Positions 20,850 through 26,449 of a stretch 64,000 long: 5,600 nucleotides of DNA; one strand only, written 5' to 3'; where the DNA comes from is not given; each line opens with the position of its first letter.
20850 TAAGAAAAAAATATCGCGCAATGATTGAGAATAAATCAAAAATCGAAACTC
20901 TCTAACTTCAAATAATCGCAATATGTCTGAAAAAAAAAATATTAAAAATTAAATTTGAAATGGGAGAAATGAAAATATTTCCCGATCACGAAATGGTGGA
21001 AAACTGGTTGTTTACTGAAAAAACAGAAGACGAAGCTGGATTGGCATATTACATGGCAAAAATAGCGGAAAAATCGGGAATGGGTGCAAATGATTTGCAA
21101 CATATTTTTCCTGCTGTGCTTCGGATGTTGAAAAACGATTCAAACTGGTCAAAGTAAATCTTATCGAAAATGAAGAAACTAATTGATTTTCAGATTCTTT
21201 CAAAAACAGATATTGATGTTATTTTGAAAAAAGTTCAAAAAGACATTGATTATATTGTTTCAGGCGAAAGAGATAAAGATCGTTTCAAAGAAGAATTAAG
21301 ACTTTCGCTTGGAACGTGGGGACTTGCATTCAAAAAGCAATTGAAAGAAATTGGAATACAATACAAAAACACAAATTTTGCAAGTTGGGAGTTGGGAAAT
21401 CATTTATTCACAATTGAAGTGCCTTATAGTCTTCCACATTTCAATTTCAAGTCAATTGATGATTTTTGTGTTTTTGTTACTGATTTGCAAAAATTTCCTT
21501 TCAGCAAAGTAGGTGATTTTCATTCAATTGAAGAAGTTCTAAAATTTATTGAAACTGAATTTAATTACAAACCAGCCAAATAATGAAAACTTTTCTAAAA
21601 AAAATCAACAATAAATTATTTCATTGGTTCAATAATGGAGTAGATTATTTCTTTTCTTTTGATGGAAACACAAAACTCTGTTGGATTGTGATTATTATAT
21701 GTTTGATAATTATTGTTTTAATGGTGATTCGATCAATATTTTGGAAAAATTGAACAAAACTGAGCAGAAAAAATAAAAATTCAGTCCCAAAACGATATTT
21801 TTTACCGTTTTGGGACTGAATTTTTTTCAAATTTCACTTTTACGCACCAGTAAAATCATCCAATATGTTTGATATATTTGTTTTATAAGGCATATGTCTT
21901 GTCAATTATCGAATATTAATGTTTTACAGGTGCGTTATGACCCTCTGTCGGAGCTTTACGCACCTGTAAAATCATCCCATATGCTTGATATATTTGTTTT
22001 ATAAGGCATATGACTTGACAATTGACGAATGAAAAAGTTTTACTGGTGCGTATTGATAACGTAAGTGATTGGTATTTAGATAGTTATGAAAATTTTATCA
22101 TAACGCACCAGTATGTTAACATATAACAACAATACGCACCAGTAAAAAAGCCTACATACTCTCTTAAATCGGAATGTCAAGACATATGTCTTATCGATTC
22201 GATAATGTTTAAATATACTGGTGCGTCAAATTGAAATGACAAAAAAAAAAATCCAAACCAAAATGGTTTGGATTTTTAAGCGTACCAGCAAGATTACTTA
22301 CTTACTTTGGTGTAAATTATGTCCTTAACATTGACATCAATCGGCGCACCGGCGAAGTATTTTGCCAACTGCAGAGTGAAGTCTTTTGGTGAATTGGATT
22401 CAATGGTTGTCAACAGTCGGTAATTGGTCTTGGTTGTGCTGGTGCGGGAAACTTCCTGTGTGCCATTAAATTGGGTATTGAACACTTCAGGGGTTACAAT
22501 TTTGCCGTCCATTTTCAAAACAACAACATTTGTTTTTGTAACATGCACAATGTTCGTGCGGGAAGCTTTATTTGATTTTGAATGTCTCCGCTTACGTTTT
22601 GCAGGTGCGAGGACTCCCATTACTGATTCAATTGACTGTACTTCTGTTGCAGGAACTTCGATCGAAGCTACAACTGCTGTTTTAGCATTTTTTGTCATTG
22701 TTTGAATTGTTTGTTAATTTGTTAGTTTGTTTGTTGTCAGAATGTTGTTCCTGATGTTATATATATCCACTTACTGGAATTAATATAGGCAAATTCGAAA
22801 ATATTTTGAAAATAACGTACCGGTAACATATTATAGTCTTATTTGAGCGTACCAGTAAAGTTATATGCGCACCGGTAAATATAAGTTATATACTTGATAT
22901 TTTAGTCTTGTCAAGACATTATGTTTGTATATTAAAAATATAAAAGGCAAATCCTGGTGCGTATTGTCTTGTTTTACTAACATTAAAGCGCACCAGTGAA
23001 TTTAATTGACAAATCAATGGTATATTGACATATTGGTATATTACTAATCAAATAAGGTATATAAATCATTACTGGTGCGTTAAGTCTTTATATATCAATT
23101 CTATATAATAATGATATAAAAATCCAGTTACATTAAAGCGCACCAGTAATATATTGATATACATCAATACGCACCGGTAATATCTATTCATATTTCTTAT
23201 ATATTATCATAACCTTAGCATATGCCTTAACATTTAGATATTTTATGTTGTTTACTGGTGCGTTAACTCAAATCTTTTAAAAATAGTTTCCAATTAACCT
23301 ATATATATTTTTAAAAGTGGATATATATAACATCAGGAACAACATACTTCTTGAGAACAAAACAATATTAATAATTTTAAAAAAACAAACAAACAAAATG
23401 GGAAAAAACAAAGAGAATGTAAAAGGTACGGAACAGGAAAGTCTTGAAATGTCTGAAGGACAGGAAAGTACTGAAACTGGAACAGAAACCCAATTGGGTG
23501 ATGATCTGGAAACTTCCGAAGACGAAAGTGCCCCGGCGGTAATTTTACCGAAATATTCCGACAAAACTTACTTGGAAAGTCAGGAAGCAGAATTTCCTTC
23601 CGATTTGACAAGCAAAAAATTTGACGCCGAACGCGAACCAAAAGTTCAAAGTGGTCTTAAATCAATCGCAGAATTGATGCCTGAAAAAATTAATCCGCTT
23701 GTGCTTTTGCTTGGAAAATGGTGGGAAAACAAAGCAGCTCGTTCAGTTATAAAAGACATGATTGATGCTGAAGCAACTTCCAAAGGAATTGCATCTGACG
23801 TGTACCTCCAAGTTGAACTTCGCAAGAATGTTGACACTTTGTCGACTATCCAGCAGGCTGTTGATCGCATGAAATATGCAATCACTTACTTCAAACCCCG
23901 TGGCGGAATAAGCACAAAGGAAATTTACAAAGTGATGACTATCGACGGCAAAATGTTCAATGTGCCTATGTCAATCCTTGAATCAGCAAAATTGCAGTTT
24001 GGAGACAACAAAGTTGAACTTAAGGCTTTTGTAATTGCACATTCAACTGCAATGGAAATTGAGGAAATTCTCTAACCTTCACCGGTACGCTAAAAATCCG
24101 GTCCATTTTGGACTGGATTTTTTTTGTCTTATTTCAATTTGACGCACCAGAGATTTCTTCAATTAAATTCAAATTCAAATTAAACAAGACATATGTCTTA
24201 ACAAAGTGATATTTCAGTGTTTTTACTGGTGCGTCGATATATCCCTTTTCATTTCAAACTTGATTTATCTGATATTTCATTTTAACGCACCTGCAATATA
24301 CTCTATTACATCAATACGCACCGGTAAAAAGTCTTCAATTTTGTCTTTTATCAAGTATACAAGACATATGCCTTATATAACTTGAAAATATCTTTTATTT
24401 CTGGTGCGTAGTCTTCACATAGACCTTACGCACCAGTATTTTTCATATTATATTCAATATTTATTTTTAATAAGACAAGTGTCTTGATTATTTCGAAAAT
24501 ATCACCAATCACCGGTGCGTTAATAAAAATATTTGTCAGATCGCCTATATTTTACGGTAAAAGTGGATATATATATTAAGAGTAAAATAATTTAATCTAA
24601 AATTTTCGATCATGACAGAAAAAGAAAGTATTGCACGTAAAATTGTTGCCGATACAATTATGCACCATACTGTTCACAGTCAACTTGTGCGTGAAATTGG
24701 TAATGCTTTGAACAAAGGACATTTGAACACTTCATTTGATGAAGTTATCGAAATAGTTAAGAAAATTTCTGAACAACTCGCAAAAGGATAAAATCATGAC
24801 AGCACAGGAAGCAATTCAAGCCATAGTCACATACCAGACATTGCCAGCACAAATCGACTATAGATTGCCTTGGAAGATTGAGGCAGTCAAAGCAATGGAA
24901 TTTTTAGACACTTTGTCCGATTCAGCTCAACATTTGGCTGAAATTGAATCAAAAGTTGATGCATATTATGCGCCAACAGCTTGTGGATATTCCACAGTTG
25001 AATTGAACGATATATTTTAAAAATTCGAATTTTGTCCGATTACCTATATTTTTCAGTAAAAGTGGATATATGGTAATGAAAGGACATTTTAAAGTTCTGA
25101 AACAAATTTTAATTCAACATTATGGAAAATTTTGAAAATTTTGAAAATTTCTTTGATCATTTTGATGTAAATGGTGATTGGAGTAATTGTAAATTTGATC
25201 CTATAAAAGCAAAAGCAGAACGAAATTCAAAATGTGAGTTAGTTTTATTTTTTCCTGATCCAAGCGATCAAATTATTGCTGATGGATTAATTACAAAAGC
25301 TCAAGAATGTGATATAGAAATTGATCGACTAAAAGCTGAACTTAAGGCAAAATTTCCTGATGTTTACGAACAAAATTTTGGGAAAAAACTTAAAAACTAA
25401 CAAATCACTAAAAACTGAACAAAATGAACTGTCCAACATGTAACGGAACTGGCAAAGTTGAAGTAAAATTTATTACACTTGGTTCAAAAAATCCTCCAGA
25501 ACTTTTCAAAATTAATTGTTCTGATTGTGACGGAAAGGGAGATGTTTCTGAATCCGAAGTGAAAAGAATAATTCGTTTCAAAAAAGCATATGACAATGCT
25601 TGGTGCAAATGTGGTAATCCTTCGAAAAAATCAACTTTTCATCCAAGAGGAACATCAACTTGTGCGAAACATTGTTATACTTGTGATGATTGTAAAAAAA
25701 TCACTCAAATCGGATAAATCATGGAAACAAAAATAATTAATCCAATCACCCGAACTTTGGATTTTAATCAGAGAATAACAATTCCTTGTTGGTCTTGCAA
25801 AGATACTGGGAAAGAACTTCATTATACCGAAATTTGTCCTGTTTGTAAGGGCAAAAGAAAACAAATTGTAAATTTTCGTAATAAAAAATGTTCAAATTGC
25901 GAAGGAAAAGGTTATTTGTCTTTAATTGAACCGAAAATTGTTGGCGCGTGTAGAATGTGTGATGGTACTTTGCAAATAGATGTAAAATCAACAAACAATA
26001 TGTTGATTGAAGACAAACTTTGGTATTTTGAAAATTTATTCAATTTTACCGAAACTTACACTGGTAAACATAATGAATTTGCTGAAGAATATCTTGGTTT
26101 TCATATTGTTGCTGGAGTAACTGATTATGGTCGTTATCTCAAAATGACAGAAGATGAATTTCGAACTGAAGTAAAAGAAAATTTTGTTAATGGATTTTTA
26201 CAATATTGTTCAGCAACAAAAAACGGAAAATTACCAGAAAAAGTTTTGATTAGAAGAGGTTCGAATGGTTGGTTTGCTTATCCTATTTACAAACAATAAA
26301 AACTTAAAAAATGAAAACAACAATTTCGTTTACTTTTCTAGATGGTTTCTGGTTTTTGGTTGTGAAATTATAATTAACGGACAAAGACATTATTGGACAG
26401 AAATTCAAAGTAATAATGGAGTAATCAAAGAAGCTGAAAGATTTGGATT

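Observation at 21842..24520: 3 x 3 array of helically phased 94-bp inverted-repeat units: undescribed origin/centromere-like or RNA-cassette locus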

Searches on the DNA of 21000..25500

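Call 15: search_rna_families(source=window, start=21000, end=25500, threshold=evalue, max_evalue=1)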
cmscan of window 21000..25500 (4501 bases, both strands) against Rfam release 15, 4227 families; matches with E-value up to 1: 4.
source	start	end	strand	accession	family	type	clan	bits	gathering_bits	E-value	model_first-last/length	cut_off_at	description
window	24961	25105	+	RF01242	snR36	Gene; snRNA; snoRNA; HACA-box;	CL00035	25.8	43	0.074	1-180/180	no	Small nucleolar RNA snR36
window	21767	21843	-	RF03556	mir-559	Gene; miRNA;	-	24.5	95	0.2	1-91/91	no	mir-559 microRNA precursor family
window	23168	23270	-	RF03146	RAGATH-9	Gene; sRNA;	-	24.2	75.2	0.46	1-173/173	no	RAGATH-9 RNA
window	22036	22149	+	RF03177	mir-2067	Gene; miRNA;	-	22.6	70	0.4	1-72/72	no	mir-2067 microRNA precursor family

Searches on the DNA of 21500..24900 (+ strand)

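Call 4: search_dna_similar(query=window:21500-24900:+, collection=phages, mode=distant, max_rows=20)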
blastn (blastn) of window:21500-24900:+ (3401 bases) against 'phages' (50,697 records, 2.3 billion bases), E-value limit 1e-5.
No match.

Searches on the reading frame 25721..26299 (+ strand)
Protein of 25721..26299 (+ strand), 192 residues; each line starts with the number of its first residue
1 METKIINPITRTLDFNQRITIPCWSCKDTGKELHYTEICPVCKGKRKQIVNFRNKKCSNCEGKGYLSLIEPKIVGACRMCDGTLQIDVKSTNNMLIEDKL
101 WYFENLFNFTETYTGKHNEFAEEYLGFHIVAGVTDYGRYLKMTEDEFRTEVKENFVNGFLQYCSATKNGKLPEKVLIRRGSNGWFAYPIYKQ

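Call 11: search_protein_families(library=phrogs, proteins=[window:25721-26299:+], max_evalue=0.01)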
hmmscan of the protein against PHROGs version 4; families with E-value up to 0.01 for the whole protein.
window:25721-26299:+ (192 aa): 4 families
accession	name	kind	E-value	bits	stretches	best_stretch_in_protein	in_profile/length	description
phrog_37414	-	unknown function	3e-05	24.8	1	20-85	83-146/204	-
phrog_3931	-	unknown function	0.00027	22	1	53-83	28-53/59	-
phrog_9961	-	unknown function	0.00089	20.9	1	54-111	7-65/99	-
phrog_28476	-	unknown function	0.0026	19.2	0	19-49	6-37/92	-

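Call 12: search_protein_families(library=pfam, proteins=[window:25721-26299:+], max_evalue=0.01)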
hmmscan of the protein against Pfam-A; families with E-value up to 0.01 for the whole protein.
window:25721-26299:+ (192 aa): 3 families
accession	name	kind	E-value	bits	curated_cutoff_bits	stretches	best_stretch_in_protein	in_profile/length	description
PF00684.25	DnaJ_CXXCXGXG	-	5.7e-05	23.7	32.7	0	39-85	1-52/65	DnaJ central domain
PF17302.8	DUF5351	-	0.0018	18.9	27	0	57-69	1-13/29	Family of unknown function (DUF5351)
PF15777.11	Anti-TRAP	-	0.0034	17.8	32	0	21-46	11-40/59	Tryptophan RNA-binding attenuator protein inhibitory protein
